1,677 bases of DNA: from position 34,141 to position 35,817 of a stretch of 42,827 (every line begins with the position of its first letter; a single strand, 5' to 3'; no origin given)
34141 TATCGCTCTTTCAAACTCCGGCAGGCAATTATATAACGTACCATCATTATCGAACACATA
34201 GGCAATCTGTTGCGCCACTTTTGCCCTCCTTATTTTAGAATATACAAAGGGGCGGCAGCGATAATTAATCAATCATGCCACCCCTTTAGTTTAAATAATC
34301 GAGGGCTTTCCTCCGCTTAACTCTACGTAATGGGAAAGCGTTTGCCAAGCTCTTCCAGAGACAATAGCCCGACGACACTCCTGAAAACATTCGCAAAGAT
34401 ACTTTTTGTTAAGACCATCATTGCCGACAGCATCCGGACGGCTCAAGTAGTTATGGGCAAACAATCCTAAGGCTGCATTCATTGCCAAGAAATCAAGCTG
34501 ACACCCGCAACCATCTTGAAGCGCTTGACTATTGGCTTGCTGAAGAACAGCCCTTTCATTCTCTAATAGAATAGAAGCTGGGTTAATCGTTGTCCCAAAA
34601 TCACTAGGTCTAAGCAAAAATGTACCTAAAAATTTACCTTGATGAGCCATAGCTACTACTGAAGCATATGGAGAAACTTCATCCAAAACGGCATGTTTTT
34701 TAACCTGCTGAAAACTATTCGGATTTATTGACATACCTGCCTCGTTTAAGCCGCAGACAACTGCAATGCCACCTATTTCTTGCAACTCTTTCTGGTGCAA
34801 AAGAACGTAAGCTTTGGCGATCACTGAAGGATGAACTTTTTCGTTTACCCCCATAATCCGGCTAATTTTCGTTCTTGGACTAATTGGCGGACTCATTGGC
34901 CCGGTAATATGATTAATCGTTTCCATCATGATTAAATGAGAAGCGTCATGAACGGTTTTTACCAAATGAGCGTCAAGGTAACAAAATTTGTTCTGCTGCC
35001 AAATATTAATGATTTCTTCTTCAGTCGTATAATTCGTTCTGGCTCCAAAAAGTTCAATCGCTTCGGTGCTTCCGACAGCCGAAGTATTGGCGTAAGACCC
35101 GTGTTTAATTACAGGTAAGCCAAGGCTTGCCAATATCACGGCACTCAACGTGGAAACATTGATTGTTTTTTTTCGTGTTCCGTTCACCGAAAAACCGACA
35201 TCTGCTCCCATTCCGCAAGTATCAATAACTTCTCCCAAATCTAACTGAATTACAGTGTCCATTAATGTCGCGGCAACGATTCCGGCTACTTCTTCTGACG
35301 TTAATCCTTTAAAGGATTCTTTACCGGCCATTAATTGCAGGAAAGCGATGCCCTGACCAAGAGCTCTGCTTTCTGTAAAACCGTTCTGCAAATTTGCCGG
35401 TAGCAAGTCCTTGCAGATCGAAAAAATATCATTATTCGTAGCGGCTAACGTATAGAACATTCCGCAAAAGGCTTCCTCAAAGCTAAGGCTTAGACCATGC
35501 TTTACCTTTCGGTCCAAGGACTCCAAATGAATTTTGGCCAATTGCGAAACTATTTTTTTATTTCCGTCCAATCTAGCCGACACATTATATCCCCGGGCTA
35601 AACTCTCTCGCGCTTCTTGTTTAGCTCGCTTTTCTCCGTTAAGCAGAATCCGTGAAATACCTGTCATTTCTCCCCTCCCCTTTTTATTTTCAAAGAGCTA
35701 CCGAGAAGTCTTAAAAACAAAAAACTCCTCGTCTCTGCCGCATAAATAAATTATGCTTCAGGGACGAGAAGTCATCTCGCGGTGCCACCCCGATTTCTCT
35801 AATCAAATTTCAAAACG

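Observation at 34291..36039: T-box riboswitch controlling a divergent TrpD-like gene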

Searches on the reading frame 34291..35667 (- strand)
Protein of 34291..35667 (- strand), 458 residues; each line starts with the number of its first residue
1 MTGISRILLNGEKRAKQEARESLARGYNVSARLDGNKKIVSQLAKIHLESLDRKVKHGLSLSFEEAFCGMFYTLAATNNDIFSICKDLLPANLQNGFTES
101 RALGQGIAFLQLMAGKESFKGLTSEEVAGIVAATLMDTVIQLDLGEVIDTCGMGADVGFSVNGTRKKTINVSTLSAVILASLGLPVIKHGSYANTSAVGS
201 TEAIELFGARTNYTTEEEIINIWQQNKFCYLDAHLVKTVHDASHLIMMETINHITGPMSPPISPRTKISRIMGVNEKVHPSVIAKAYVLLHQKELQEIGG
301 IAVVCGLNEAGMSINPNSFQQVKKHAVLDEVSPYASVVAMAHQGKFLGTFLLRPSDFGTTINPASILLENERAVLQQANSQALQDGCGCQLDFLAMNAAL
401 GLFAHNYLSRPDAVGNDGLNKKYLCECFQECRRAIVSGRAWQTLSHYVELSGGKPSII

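Call 9: search_protein_families(library=pfam, proteins=[window:34291-35667:-], max_evalue=0.001)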
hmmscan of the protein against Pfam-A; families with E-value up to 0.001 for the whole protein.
window:34291-35667:- (458 aa): 1 family
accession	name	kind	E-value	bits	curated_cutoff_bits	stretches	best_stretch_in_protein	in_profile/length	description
PF00591.27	Glycos_transf_3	-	6.2e-20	72.3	27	1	163-293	12-142/253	Glycosyl transferase family, a/b domain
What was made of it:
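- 34291..35667 (-): Long TrpD-like protein, 458 aa (family-3 glycosyltransferase fold). Call 9: PF00591.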

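Call 10: search_protein_families(library=ncbifam, proteins=[window:34291-35667:-], max_evalue=0.001)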
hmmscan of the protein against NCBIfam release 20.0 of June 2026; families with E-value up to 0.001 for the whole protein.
window:34291-35667:- (458 aa): 6 families
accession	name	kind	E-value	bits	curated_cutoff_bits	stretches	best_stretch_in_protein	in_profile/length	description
TIGR01245.1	trpD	equivalog_domain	1.7e-30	106.5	199.05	1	119-449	41-329/330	anthranilate phosphoribosyltransferase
NF011201.0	PRK14607.1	equivalog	5.1e-21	74.9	670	1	118-293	238-406/534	bifunctional anthranilate synthase component II/anthranilate phosphoribosyltransferase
NF007073.0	PRK09522.1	equivalog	6.7e-06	25.3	738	1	160-238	278-355/531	bifunctional anthranilate synthase glutamate amidotransferase component TrpG/anthranilate phosphoribosyltransferase TrpD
NF006564.0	PRK09071.1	equivalog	2.3e-05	23.5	257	1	108-246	54-177/335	glycosyl transferase family protein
NF006005.0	PRK08136.1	equivalog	6.4e-05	22.4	185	1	120-227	52-152/314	DNA-binding protein YbiB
NF005635.0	PRK07394.1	equivalog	0.00087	18.6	287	0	164-228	93-159/348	hypothetical protein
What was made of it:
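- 34291..35667 (-): Call 10: TIGR01245 106.5 bits, below the 199 cutoff.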

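Call 12: find_related_loci(query=window:34291-35667:-, collection=genome_contigs, flank=6000)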
Query window:34291-35667:- (458 aa) in genome_contigs; peptide patterns used: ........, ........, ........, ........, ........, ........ (x = any residue, [..] = any of these).
44 stretches matched a pattern; 4 encode a relative of the query (tblastn E <= 1e-3); 4 distinct loci.
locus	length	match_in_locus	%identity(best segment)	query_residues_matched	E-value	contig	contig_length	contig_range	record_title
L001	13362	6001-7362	54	1-451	8e-162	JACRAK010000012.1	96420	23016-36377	MAG: Candidatus Azambacteria bacterium isolate NC_groundwater_1591_Pr3_B-0.1um_51_37 SR-2_scaffold_141_769223, whole gen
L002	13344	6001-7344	54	1-448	5e-159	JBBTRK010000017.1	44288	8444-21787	MAG: Patescibacteria group bacterium isolate H52-bin111_1 H52_bin111_1_000000000017, whole genome shotgun sequence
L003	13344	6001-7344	54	1-448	9e-159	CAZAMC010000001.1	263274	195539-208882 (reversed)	MAG TPA_asm: uncultured Gammaproteobacteria bacterium isolate SRP173033_co2_64 genome assembly, contig: NODE_7_length_26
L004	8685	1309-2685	51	1-449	5e-149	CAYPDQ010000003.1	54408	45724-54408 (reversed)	MAG TPA_asm: uncultured Candidatus Saccharibacteria bacterium isolate SRP093762_co1_57 genome assembly, contig: NODE_367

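Call 14: find_homologous_proteins(query=window:34291-35667:-, max_evalue=1e-10)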
Query window:34291-35667:- (458 aa): 124 proteins with E <= 1e-10 among 8000 candidates; the best 120 are listed.
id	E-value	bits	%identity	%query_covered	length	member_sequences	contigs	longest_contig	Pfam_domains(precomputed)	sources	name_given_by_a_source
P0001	0.0e+0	1022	100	100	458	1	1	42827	PF00591.28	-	-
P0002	4.0e-215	733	72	99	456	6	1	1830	PF00591.28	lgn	-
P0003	7.1e-207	705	71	99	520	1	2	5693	PF00591.28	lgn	-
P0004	4.2e-182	624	62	100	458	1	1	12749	PF00591.28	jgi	-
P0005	3.1e-155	535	55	99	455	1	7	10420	PF00591.28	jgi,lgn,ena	-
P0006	1.7e-154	533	54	98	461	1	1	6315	PF00591.28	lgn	-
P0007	2.7e-153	529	54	100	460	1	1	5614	PF00591.28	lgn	-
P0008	4.6e-152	525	54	98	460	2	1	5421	PF00591.28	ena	-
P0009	7.7e-152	524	55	98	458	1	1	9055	PF00591.28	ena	-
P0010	1.6e-151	523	54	98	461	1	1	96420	PF00591.28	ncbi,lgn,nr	ncbi:hypothetical protein HY839_01885 [Candidatus Azambacteria bacterium]|nr:hypothetical protein [C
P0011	4.5e-151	522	54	98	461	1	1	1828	PF00591.28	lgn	-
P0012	5.6e-151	521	54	99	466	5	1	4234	PF00591.28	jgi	-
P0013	1.3e-150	520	53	99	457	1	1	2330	PF00591.28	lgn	-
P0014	2.6e-150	519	53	100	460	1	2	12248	PF00591.28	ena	-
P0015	2.9e-150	519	53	99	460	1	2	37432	PF00591.28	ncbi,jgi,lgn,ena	-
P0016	3.4e-150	519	53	98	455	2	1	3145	PF00591.28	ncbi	-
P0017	3.0e-149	515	54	98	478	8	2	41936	PF00591.28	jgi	jgi:anthranilate phosphoribosyltransferase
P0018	3.5e-149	515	53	98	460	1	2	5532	PF00591.28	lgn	-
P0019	5.9e-149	515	52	99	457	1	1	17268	PF00591.28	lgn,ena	-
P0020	2.3e-148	513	53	98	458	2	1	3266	PF00591.28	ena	-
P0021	3.2e-148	512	51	99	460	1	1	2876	PF00591.28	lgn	-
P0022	9.7e-148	511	51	99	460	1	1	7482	PF00591.28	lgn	-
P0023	1.1e-147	510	52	98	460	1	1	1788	PF00591.28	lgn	-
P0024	1.1e-146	507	52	99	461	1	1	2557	PF00591.28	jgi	jgi:anthranilate phosphoribosyltransferase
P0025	8.5e-146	504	52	99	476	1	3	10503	PF00591.28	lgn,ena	-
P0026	4.6e-145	502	51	99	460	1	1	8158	PF00591.28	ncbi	-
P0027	7.6e-145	501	51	98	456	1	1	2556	PF00591.28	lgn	-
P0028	4.9e-144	498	53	99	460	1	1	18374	PF00591.28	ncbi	-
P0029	5.9e-144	498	52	98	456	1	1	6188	PF00591.28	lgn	-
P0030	7.8e-144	498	52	99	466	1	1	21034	PF00591.28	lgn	-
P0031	2.3e-143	496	53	99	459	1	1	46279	PF00591.28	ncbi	-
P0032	3.5e-143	496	50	100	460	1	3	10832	PF00591.28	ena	-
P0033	5.6e-143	495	52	99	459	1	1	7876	PF00591.28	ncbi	-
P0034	6.2e-143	495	51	100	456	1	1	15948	PF00591.28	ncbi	-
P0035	9.5e-143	494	52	99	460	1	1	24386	PF00591.28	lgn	-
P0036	1.5e-142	493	51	99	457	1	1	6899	PF00591.28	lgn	-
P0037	1.6e-142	493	51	98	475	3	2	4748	PF00591.28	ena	-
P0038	6.9e-142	491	50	98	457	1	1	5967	PF00591.28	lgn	-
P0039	8.7e-142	491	52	98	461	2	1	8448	PF00591.28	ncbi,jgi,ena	ncbi:MAG: hypothetical protein WCW14_01920 [Candidatus Paceibacterota bacterium]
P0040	3.4e-140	486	50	98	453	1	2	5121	PF00591.28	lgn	-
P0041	6.0e-140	485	52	99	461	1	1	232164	PF00591.28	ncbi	-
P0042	9.5e-140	484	50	98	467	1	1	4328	PF00591.28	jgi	-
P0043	5.6e-138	478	53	97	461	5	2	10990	PF00591.28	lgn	-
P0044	1.9e-136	473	51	100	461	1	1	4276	PF00591.28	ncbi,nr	ncbi:MAG TPA: hypothetical protein VFT82_01585 [Candidatus Paceibacterota bacterium]|nr:hypothetical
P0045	5.2e-136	472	50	97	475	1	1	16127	PF00591.28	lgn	-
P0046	3.0e-135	469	48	100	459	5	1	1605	PF00591.28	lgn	-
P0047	2.0e-134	467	49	98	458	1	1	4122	PF00591.28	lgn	-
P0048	2.4e-134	466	48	98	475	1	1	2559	PF00591.28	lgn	-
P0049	2.7e-134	466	51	98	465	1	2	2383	PF00591.28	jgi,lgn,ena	-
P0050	5.0e-134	465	49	94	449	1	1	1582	PF00591.28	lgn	-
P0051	3.8e-133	462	50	99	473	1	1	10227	PF00591.28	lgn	-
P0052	8.3e-133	461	53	98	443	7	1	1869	PF00591.28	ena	-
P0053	8.4e-133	461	49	99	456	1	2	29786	PF00591.28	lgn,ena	-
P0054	9.1e-133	461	48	100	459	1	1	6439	PF00591.28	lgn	-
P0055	6.9e-132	458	49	99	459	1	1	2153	PF00591.28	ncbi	-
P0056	9.3e-132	458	50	99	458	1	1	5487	PF00591.28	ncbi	-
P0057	3.1e-131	456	49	98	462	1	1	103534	PF00591.28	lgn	-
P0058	1.1e-130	454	50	99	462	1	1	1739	PF00591.28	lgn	-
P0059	6.6e-130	452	50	97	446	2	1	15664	PF00591.28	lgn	-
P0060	4.2e-129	449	49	96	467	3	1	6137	PF00591.28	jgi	-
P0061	4.7e-129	449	51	99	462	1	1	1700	PF00591.28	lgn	-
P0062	4.7e-129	449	46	99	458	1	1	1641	PF00591.28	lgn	-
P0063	5.0e-129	449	46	99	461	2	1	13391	PF00591.28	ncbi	-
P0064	5.6e-129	449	47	100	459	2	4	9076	PF00591.28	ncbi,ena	ncbi:MAG: hypothetical protein AAB915_01105 [Patescibacteria group bacterium]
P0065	7.9e-129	448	49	98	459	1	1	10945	PF00591.28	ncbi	-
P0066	5.3e-128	445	51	98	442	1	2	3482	PF00591.28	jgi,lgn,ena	-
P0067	7.9e-128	445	49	98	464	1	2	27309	PF00591.28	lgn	-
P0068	3.6e-126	439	49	98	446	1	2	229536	PF00591.28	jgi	jgi:anthranilate phosphoribosyltransferase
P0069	4.8e-126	439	47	99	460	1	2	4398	PF00591.28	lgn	-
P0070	5.5e-126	439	47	98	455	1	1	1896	PF00591.28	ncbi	-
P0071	8.7e-126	438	46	99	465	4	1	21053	PF00591.28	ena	-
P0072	1.1e-125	438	51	98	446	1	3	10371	PF00591.28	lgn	-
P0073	1.6e-125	437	50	98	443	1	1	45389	PF00591.28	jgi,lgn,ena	-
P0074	2.9e-124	433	47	98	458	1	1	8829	PF00591.28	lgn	-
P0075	6.3e-124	432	50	98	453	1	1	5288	PF00591.28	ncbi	-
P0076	8.9e-124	432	47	99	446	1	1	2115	PF00591.28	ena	-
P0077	4.5e-122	426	48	97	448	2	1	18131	PF00591.28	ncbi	ncbi:MAG: hypothetical protein RLZZ347_760 [Candidatus Parcubacteria bacterium]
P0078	4.6e-122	426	46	98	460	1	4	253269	PF00591.28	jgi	jgi:anthranilate phosphoribosyltransferase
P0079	3.7e-120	420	49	98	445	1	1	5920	PF00591.28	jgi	jgi:anthranilate phosphoribosyltransferase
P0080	1.4e-119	418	46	97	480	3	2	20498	PF00591.28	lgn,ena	-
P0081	1.3e-117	411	55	72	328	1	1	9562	PF00591.28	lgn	-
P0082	3.5e-117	410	46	99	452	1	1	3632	PF00591.28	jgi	jgi:anthranilate phosphoribosyltransferase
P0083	3.0e-114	400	47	96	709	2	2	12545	PF13419.13,PF00702.33,PF00591.28,PF13242.13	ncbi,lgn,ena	ncbi:MAG: HAD family hydrolase [Patescibacteria group bacterium]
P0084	9.1e-114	399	46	97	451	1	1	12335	PF00591.28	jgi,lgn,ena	-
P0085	1.4e-113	398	44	98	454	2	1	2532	PF00591.28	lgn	-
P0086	1.7e-113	398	46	97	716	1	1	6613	PF13419.13,PF00702.33,PF00591.28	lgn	-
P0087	1.8e-112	394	45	97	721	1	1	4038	PF00702.33,PF00591.28,PF13242.13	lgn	-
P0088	2.1e-112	394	46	98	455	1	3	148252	PF00591.28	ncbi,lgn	-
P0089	4.8e-112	393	44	96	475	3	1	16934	PF00591.28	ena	-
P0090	9.4e-112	392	47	98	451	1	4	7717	PF00591.28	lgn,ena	-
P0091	6.2e-111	389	45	97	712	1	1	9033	PF00702.33,PF00591.28,PF13242.13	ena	-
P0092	1.4e-110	388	45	97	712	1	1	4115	PF13419.13,PF00702.33,PF00591.28,PF13242.13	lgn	-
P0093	1.8e-108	381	46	98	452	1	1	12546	PF00591.28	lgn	-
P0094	6.1e-107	376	45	97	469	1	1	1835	PF00591.28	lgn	-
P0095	3.2e-105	370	44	96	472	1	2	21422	PF00591.28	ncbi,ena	-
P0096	3.3e-105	370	44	98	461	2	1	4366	PF00591.28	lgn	-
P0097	2.1e-104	368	43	97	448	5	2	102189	PF00591.28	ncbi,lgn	-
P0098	1.3e-103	365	45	98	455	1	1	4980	PF00591.28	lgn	-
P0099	1.4e-103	365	43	98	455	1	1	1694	PF00591.28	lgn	-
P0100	1.5e-103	365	42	96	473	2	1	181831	PF00591.28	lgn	-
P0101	4.4e-103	363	42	95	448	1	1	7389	PF00591.28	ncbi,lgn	-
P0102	7.7e-103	363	42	90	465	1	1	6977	PF00591.28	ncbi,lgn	-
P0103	5.6e-102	360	42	96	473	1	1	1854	PF00591.28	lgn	-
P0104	1.3e-101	359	43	96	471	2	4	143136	PF00591.28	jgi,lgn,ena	-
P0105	6.6e-100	353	42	96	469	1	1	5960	PF00591.28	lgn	-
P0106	1.7e-99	352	42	98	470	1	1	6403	PF00591.28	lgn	-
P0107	2.0e-99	351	42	97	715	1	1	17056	PF00702.33,PF00591.28,PF12710.14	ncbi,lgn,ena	-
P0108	3.0e-97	344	42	98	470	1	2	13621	PF00591.28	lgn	-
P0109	5.4e-97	343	41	96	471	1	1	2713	PF00591.28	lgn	-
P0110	1.4e-95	339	42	99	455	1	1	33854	PF00591.28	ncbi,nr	ncbi:MAG: hypothetical protein Q7T01_00145 [bacterium]|nr:hypothetical protein [bacterium]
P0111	1.5e-92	329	41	97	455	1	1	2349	PF00591.28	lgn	-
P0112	1.3e-90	322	51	66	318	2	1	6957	PF00591.28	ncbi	ncbi:MAG: hypothetical protein WC629_01125, partial [Candidatus Paceibacterota bacterium]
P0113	1.9e-89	318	42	98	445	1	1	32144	PF00591.28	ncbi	-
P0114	2.6e-85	305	43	95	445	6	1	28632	PF00591.28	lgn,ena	-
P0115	2.1e-81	292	43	85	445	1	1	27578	PF00591.28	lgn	-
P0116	1.9e-80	289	39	99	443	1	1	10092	PF00591.28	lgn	-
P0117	5.5e-80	287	38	98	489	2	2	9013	PF00591.28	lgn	-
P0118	3.8e-77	278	41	85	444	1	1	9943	PF00591.28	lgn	-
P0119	4.2e-77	278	43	83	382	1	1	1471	PF00591.28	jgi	jgi:anthranilate phosphoribosyltransferase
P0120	4.4e-77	278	42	86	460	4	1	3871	PF00591.28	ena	-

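Call 17: find_related_loci(query=A1, collection=genome_contigs, flank=5000)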
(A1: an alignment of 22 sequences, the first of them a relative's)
Query A1 (458 aa) in genome_contigs; peptide patterns used: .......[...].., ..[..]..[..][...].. (x = any residue, [..] = any of these).
111 stretches matched a pattern; 61 encode a relative of the query (tblastn E <= 1e-3); 61 distinct loci.
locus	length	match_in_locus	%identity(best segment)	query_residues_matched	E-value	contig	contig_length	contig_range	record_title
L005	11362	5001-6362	54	1-451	1e-160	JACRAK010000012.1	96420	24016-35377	MAG: Candidatus Azambacteria bacterium isolate NC_groundwater_1591_Pr3_B-0.1um_51_37 SR-2_scaffold_141_769223, whole gen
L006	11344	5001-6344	54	1-448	6e-158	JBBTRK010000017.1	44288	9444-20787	MAG: Patescibacteria group bacterium isolate H52-bin111_1 H52_bin111_1_000000000017, whole genome shotgun sequence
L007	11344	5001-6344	54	1-448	1e-157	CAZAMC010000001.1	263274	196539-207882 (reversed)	MAG TPA_asm: uncultured Gammaproteobacteria bacterium isolate SRP173033_co2_64 genome assembly, contig: NODE_7_length_26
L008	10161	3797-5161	51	1-457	1e-150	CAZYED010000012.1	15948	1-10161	MAG TPA_asm: uncultured Candidatus Saccharibacteria bacterium isolate SRP269290_co4_70 genome assembly, contig: NODE_231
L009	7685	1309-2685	51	1-449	5e-148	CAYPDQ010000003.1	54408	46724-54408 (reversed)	MAG TPA_asm: uncultured Candidatus Saccharibacteria bacterium isolate SRP093762_co1_57 genome assembly, contig: NODE_367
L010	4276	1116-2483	51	1-457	3e-149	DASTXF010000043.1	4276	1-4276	MAG TPA_asm: Candidatus Paceibacterota bacterium isolate SMAG_U2407 k141_166988, whole genome shotgun sequence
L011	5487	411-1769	50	1-453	9e-142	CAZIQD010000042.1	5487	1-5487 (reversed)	MAG TPA_asm: uncultured Gammaproteobacteria bacterium isolate SRP319275_co1_349 genome assembly, contig: NODE_21486_leng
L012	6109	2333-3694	47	1-453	2e-139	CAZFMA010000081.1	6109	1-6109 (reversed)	MAG TPA_asm: uncultured Candidatus Saccharibacteria bacterium isolate binchicken_co203_568 genome assembly, contig: k141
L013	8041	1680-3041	46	1-453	4e-138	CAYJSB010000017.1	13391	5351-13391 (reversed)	MAG TPA_asm: uncultured Candidatus Saccharibacteria bacterium isolate ERP125453_co1_310 genome assembly, contig: NODE_49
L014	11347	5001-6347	48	1-451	2e-130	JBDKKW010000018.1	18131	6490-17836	MAG: Candidatus Parcubacteria bacterium isolate hopbrook_2019_sw_WHONDRS-S19S_0012_A_bin.19 scaffold_0000110, whole geno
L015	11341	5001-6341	46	1-452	4e-130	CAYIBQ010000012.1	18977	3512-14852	MAG TPA_asm: uncultured Candidatus Saccharibacteria bacterium isolate ERP119705_co1_646 genome assembly, contig: NODE_32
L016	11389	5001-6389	46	6-448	4e-129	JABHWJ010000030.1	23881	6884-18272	MAG: Candidatus Woesearchaeota archaeon isolate SI047_bin129 k141_749414, whole genome shotgun sequence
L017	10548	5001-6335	47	14-451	3e-122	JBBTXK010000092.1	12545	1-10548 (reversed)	MAG: Patescibacteria group bacterium isolate H51-bin196_1 H51_bin196_1_000000000092, whole genome shotgun sequence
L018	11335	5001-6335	46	1-448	4e-120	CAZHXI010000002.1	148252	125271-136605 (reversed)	MAG TPA_asm: uncultured Gammaproteobacteria bacterium isolate SRP278252_co2_296 genome assembly, contig: NODE_127_length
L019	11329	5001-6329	43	4-449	4e-110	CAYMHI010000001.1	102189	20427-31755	MAG TPA_asm: uncultured Candidatus Saccharibacteria bacterium isolate SRP342105_co2_402 genome assembly, contig: NODE_15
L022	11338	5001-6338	42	4-453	9e-106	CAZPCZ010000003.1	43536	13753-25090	MAG TPA_asm: uncultured Gammaproteobacteria bacterium isolate binchicken_co21_406 genome assembly, contig: NODE_236_leng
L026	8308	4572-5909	39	14-451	7e-96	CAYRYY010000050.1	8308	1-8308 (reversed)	MAG TPA_asm: uncultured Gammaproteobacteria bacterium isolate SRP286056_co1_491 genome assembly, contig: NODE_11480_leng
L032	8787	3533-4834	40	16-451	3e-85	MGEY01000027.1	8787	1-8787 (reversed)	MAG: Candidatus Uhrbacteria bacterium RIFOXYA2_FULL_40_9 rifoxya2_full_scaffold_2928, whole genome shotgun sequence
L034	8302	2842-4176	38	4-451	3e-84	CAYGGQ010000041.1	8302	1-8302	MAG TPA_asm: uncultured Gammaproteobacteria bacterium isolate ERP113451_co3_125 genome assembly, contig: NODE_7500_lengt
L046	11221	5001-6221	36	51-451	2e-68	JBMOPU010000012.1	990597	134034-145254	MAG: Patescibacteria group bacterium isolate Betzabe_MAG136 MAG136_14, whole genome shotgun sequence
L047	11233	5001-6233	34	51-449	5e-67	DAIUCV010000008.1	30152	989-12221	MAG TPA_asm: Patescibacteria group bacterium isolate CTOTU14580 NODE_71_length_30152_cov_9.416885, whole genome shotgun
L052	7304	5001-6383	33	8-451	3e-64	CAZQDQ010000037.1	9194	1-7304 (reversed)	MAG TPA_asm: uncultured Pseudomonadales bacterium isolate SRP192515_co1_369 genome assembly, contig: NODE_7596_length_91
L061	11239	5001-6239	35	51-451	2e-65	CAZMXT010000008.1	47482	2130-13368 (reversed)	MAG TPA_asm: uncultured Pseudomonadales bacterium isolate SRP128246_co1_515 genome assembly, contig: NODE_883_length_474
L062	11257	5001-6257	35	50-448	1e-61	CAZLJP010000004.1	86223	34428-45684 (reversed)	MAG TPA_asm: uncultured Candidatus Saccharibacteria bacterium isolate SRP193066_co1_131 genome assembly, contig: NODE_30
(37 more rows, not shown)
